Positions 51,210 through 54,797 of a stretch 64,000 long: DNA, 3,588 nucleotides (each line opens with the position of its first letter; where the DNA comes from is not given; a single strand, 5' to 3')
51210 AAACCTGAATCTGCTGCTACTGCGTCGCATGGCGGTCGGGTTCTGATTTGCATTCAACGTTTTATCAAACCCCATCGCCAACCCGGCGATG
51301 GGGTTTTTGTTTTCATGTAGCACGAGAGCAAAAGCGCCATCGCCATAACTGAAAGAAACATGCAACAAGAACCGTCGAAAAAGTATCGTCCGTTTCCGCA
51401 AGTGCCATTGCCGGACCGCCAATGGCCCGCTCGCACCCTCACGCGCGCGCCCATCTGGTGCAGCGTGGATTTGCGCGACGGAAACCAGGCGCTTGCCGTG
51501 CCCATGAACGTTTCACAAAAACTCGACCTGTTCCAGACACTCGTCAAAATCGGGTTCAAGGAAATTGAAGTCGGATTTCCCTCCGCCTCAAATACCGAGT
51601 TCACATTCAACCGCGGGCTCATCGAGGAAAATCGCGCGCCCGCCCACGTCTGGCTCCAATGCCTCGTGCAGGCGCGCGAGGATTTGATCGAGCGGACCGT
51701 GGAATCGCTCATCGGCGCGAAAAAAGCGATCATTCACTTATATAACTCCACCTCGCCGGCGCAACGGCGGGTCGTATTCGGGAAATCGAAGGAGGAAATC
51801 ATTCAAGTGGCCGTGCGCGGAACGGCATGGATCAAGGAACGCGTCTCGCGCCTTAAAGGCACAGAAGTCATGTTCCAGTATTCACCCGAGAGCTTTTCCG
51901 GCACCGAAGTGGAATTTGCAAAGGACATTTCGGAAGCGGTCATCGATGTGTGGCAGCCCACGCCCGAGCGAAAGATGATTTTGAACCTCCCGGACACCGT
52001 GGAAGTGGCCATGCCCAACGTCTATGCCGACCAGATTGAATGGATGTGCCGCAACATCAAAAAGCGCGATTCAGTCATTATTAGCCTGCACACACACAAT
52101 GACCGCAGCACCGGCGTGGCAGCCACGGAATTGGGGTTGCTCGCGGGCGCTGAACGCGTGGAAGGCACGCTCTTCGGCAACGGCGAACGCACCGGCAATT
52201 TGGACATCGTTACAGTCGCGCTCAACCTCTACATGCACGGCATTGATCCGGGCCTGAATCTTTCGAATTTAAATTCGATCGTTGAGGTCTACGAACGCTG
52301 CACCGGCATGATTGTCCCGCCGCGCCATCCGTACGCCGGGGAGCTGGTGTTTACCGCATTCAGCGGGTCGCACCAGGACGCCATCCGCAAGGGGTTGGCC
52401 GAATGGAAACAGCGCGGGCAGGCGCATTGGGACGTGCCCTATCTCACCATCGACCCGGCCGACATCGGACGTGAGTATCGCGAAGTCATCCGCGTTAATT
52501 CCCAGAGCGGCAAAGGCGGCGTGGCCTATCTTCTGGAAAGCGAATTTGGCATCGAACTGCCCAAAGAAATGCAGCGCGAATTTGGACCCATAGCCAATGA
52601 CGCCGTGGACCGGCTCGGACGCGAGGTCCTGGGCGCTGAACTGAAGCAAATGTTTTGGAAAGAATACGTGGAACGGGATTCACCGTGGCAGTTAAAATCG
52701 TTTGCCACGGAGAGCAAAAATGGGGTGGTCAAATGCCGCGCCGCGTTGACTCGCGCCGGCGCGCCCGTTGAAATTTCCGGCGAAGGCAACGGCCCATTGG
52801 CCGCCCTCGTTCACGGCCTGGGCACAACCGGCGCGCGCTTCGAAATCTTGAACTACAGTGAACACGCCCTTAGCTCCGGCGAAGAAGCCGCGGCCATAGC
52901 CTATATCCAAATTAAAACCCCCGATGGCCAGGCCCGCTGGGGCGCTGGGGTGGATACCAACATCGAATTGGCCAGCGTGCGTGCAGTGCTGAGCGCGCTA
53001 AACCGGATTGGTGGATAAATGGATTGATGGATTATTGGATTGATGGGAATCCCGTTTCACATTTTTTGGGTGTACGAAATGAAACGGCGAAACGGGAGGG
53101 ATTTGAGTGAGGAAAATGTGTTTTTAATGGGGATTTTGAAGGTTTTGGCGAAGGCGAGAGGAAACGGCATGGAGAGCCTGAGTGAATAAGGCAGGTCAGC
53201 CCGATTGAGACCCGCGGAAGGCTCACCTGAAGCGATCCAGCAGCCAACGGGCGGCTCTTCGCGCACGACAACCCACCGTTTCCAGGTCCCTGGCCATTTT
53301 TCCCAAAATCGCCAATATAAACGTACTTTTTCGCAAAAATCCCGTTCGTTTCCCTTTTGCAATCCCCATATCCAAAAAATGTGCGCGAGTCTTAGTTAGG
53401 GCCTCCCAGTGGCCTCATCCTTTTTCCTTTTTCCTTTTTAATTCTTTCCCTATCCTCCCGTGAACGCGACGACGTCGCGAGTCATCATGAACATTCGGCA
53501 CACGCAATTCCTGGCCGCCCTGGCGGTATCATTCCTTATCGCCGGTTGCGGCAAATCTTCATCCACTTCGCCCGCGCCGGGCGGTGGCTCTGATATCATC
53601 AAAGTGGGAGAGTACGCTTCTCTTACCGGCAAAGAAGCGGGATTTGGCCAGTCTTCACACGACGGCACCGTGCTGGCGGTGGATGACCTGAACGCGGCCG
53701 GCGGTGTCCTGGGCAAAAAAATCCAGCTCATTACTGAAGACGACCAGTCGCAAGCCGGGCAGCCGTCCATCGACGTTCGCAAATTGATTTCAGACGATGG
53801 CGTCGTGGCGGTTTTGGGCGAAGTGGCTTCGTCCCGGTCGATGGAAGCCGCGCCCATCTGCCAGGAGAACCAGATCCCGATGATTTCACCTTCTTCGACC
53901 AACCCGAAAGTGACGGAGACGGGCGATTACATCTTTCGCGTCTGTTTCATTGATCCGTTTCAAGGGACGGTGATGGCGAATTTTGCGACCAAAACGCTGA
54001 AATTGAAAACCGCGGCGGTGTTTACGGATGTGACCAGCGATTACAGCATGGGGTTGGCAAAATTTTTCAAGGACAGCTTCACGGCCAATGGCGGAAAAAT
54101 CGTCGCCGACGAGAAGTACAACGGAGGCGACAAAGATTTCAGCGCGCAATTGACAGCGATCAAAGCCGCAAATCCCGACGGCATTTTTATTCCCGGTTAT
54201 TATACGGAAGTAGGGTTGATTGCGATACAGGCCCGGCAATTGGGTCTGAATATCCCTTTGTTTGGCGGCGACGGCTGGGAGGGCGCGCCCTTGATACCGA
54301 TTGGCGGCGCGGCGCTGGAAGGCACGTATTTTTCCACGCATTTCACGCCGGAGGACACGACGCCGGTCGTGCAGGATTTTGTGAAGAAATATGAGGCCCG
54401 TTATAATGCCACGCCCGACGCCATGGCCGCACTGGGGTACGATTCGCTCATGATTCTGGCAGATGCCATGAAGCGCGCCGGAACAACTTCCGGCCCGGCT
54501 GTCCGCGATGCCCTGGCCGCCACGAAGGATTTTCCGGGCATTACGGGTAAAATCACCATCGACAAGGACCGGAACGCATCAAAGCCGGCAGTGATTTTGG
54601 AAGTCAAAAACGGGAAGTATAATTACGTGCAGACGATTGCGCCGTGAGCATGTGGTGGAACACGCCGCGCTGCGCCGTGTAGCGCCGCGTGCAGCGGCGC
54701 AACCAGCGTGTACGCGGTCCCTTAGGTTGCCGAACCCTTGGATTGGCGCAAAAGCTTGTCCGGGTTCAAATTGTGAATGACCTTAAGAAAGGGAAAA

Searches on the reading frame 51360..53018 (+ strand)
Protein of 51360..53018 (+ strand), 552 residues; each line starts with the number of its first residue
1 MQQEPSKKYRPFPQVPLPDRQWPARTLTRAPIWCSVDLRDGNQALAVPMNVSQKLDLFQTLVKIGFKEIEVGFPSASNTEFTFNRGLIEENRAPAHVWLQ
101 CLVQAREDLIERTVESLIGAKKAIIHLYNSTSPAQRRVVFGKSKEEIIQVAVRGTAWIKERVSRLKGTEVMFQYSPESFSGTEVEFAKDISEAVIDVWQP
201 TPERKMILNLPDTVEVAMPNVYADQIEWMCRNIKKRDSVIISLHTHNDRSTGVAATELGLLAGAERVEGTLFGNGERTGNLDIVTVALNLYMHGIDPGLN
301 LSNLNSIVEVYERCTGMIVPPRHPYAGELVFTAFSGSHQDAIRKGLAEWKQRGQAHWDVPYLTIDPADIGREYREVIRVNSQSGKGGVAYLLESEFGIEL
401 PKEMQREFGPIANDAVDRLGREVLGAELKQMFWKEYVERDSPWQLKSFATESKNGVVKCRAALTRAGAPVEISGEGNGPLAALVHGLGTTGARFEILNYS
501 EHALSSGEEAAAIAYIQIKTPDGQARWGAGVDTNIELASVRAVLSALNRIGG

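Call 7: search_protein_families(library=ncbifam, proteins=[window:51360-53018:+])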
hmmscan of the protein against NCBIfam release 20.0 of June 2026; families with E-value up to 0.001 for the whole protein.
window:51360-53018:+ (552 aa): 19 families
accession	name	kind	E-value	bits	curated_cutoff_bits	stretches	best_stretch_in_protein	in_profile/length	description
NF002991.1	PRK03739.1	subfamily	2.3e-246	818.8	455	1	5-549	1-550/550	2-isopropylmalate synthase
TIGR00970.1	leuA_yeast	equivalog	2.1e-217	723.2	697.4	1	5-550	1-562/564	2-isopropylmalate synthase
NF011420.0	PRK14847.1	equivalog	2.6e-133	444.1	604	1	1-327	1-329/333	2-isopropylmalate synthase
NF002086.0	PRK00915.1-3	equivalog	2.2e-58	198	532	1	38-550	14-501/516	2-isopropylmalate synthase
NF042434.1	IPMS_Lepto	equivalog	4.1e-56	190.6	500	1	32-415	7-369/374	2-isopropylmalate synthase LeuA2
TIGR00973.1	leuA_bact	equivalog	2.3e-55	188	598.7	1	37-548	8-494/494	2-isopropylmalate synthase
NF002088.0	PRK00915.1-5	equivalog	8.5e-52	176.3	697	1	37-549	10-497/514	2-isopropylmalate synthase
NF002085.0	PRK00915.1-2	subfamily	1.7e-48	165.6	517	1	37-550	20-499/504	2-isopropylmalate synthase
NF002087.0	PRK00915.1-4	equivalog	8.1e-45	153.3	729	1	37-550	13-502/516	2-isopropylmalate synthase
NF002084.0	PRK00915.1-1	equivalog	1.6e-41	142.5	748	1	37-550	11-499/523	2-isopropylmalate synthase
TIGR02090.1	LEU1_arch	subfamily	1.8e-40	139.2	484.75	1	37-407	7-339/363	isopropylmalate/citramalate/homocitrate synthases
NF041069.1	IPMS_Sufob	equivalog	2.6e-34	119.1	600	1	37-406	7-340/371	isopropylmalate synthase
TIGR02660.1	nifV_homocitr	equivalog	1e-30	107.2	462.9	1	36-431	7-364/365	homocitrate synthase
TIGR02146.1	LysS_fung_arch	equivalog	4.9e-26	91.8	413.55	1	38-344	6-289/344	homocitrate synthase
TIGR00977.1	citramal_synth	equivalog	6.1e-26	90.8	450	1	37-547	8-513/526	citramalate synthase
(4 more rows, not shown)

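Call 9: find_related_loci(query=window:51360-53015:+, collection=genome_contigs, flank=1500)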
Query window:51360-53015:+ (552 aa) in genome_contigs; peptide patterns used: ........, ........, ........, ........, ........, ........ (x = any residue, [..] = any of these).
599 stretches matched a pattern (row limit reached: there are more); 595 encode a relative of the query (tblastn E <= 1e-3); the best 80 are kept; 80 distinct loci.
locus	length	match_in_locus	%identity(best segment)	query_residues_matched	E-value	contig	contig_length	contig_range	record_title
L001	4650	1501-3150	91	1-550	0e+0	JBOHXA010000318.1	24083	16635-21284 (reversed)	MAG: Limisphaerales bacterium isolate TC-S_maxbin2.bin.522_sub k127_2269913, whole genome shotgun sequence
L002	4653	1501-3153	86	1-550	0e+0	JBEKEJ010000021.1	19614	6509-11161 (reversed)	MAG: Verrucomicrobiota bacterium isolate SPRUCE 203 SPRUCE_203_21, whole genome shotgun sequence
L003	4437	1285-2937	84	1-550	0e+0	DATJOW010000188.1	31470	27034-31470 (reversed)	MAG TPA_asm: Candidatus Acidoferrum sp. isolate SMAG_U14897 k141_1263941, whole genome shotgun sequence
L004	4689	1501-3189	82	1-550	0e+0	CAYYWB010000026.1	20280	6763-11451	MAG TPA_asm: uncultured Bifidobacteriaceae bacterium isolate binchicken_co3_427 genome assembly, contig: NODE_8448_lengt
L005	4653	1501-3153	83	1-550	0e+0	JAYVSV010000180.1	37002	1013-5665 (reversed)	MAG: Verrucomicrobiota bacterium isolate GL74_DN_metabat_45 GL74_DN_metabat_45_179, whole genome shotgun sequence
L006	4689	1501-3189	81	1-550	0e+0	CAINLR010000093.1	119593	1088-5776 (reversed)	MAG: uncultured Verrucomicrobia subdivision 3 bacterium isolate MJ-time_bin-3030 genome assembly, contig: bin-3030:093/1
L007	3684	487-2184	81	1-549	0e+0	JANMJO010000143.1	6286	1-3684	MAG: Verrucomicrobiales bacterium isolate OTE_64_metabat_368 OTE_64_k141_961308, whole genome shotgun sequence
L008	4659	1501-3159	83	1-552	0e+0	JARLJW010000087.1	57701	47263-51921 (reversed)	MAG: Verrucomicrobiia bacterium isolate MAG_BO64 MetaBAT2_Bin_64_Oxic_k141_1950087, whole genome shotgun sequence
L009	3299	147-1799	82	3-550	0e+0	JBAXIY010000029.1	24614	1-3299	MAG: Verrucomicrobiia bacterium isolate ELA361 MAG361_31, whole genome shotgun sequence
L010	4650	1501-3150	81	1-549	0e+0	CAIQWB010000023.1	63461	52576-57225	MAG: uncultured Verrucomicrobia subdivision 3 bacterium isolate AlinenLipids_bin-9528 genome assembly, contig: bin-9528:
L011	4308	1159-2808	77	1-549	0e+0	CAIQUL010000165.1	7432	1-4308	MAG: uncultured Chthoniobacter sp. isolate UppL5_bin-0905 genome assembly, contig: bin-0905:165/348, whole genome shotgu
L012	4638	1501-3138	76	5-549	0e+0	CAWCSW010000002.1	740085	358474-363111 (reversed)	MAG: uncultured Verrucomicrobiae bacterium isolate MFD05442.bin.2.226 genome assembly, contig: contig_12283, whole genom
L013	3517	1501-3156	76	1-551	0e+0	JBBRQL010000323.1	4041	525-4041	MAG: Verrucomicrobiota bacterium isolate metawrap_la1_43 W_la1_43_k141_238702L_4041_cov_12.0000, whole genome shotgun se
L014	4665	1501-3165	74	1-551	0e+0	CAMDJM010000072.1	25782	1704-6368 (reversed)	MAG: Akkermansia muciniphila isolate TE-11nov19-89 genome assembly, contig: TE-11nov19-C2515, whole genome shotgun seque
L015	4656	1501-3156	74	1-550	0e+0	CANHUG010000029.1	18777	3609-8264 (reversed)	MAG: Verrucomicrobiales bacterium isolate RE-27jun17-61 genome assembly, contig: RE-27jun17-C1948, whole genome shotgun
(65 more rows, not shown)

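Call 50: find_encoding_contigs(protein=window:51360-53018:+, flank=3000, max_places=3)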
Protein window:51360-53018:+ (552 aa): 2 contigs read that carry it; 1 place shown.
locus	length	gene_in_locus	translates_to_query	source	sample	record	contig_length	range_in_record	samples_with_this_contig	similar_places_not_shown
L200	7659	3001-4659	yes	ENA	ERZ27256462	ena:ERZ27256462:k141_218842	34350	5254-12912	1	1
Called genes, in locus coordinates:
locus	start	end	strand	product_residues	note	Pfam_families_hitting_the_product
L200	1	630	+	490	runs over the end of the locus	-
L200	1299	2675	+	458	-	PF04055:Radical_SAM, PF06969:HemN_C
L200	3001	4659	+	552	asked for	PF00682:HMGL-like, PF22615:IPMS_D2, PF08502:LeuA_dimer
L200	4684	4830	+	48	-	-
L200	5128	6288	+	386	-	PF13458:Peripla_BP_6, PF13433:Peripla_BP_5, PF01094:ANF_receptor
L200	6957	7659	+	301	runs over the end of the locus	PF02653:BPD_transp_2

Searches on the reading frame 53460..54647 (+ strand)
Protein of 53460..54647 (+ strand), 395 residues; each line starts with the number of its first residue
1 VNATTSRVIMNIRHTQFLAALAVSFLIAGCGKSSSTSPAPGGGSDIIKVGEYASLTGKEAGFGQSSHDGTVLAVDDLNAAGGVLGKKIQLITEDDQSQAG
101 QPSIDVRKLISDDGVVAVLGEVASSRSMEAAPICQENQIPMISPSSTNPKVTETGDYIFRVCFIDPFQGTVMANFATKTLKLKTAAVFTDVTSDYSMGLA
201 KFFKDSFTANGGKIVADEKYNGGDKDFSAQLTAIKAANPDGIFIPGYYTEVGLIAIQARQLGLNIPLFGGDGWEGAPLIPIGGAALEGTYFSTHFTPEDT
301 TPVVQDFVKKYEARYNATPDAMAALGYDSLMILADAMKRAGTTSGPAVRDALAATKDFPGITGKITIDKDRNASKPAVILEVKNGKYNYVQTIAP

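Call 7: search_protein_families(library=ncbifam, proteins=[window:53460-54647:+])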
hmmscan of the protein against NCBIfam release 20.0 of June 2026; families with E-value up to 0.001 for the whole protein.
window:53460-54647:+ (395 aa): 3 families
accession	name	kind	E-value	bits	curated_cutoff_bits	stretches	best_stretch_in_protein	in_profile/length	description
NF011933.0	PRK15404.1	subfamily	3.7e-50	171.1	477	1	44-369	24-346/370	high-affinity branched-chain amino acid ABC transporter substrate-binding protein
TIGR03407.1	urea_ABC_UrtA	exception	2.6e-24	85.8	492.75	1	47-390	1-348/361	urea ABC transporter substrate-binding protein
TIGR03669.1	urea_ABC_arch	equivalog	9e-19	67.7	494.8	1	48-370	2-323/375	urea ABC transporter substrate-binding protein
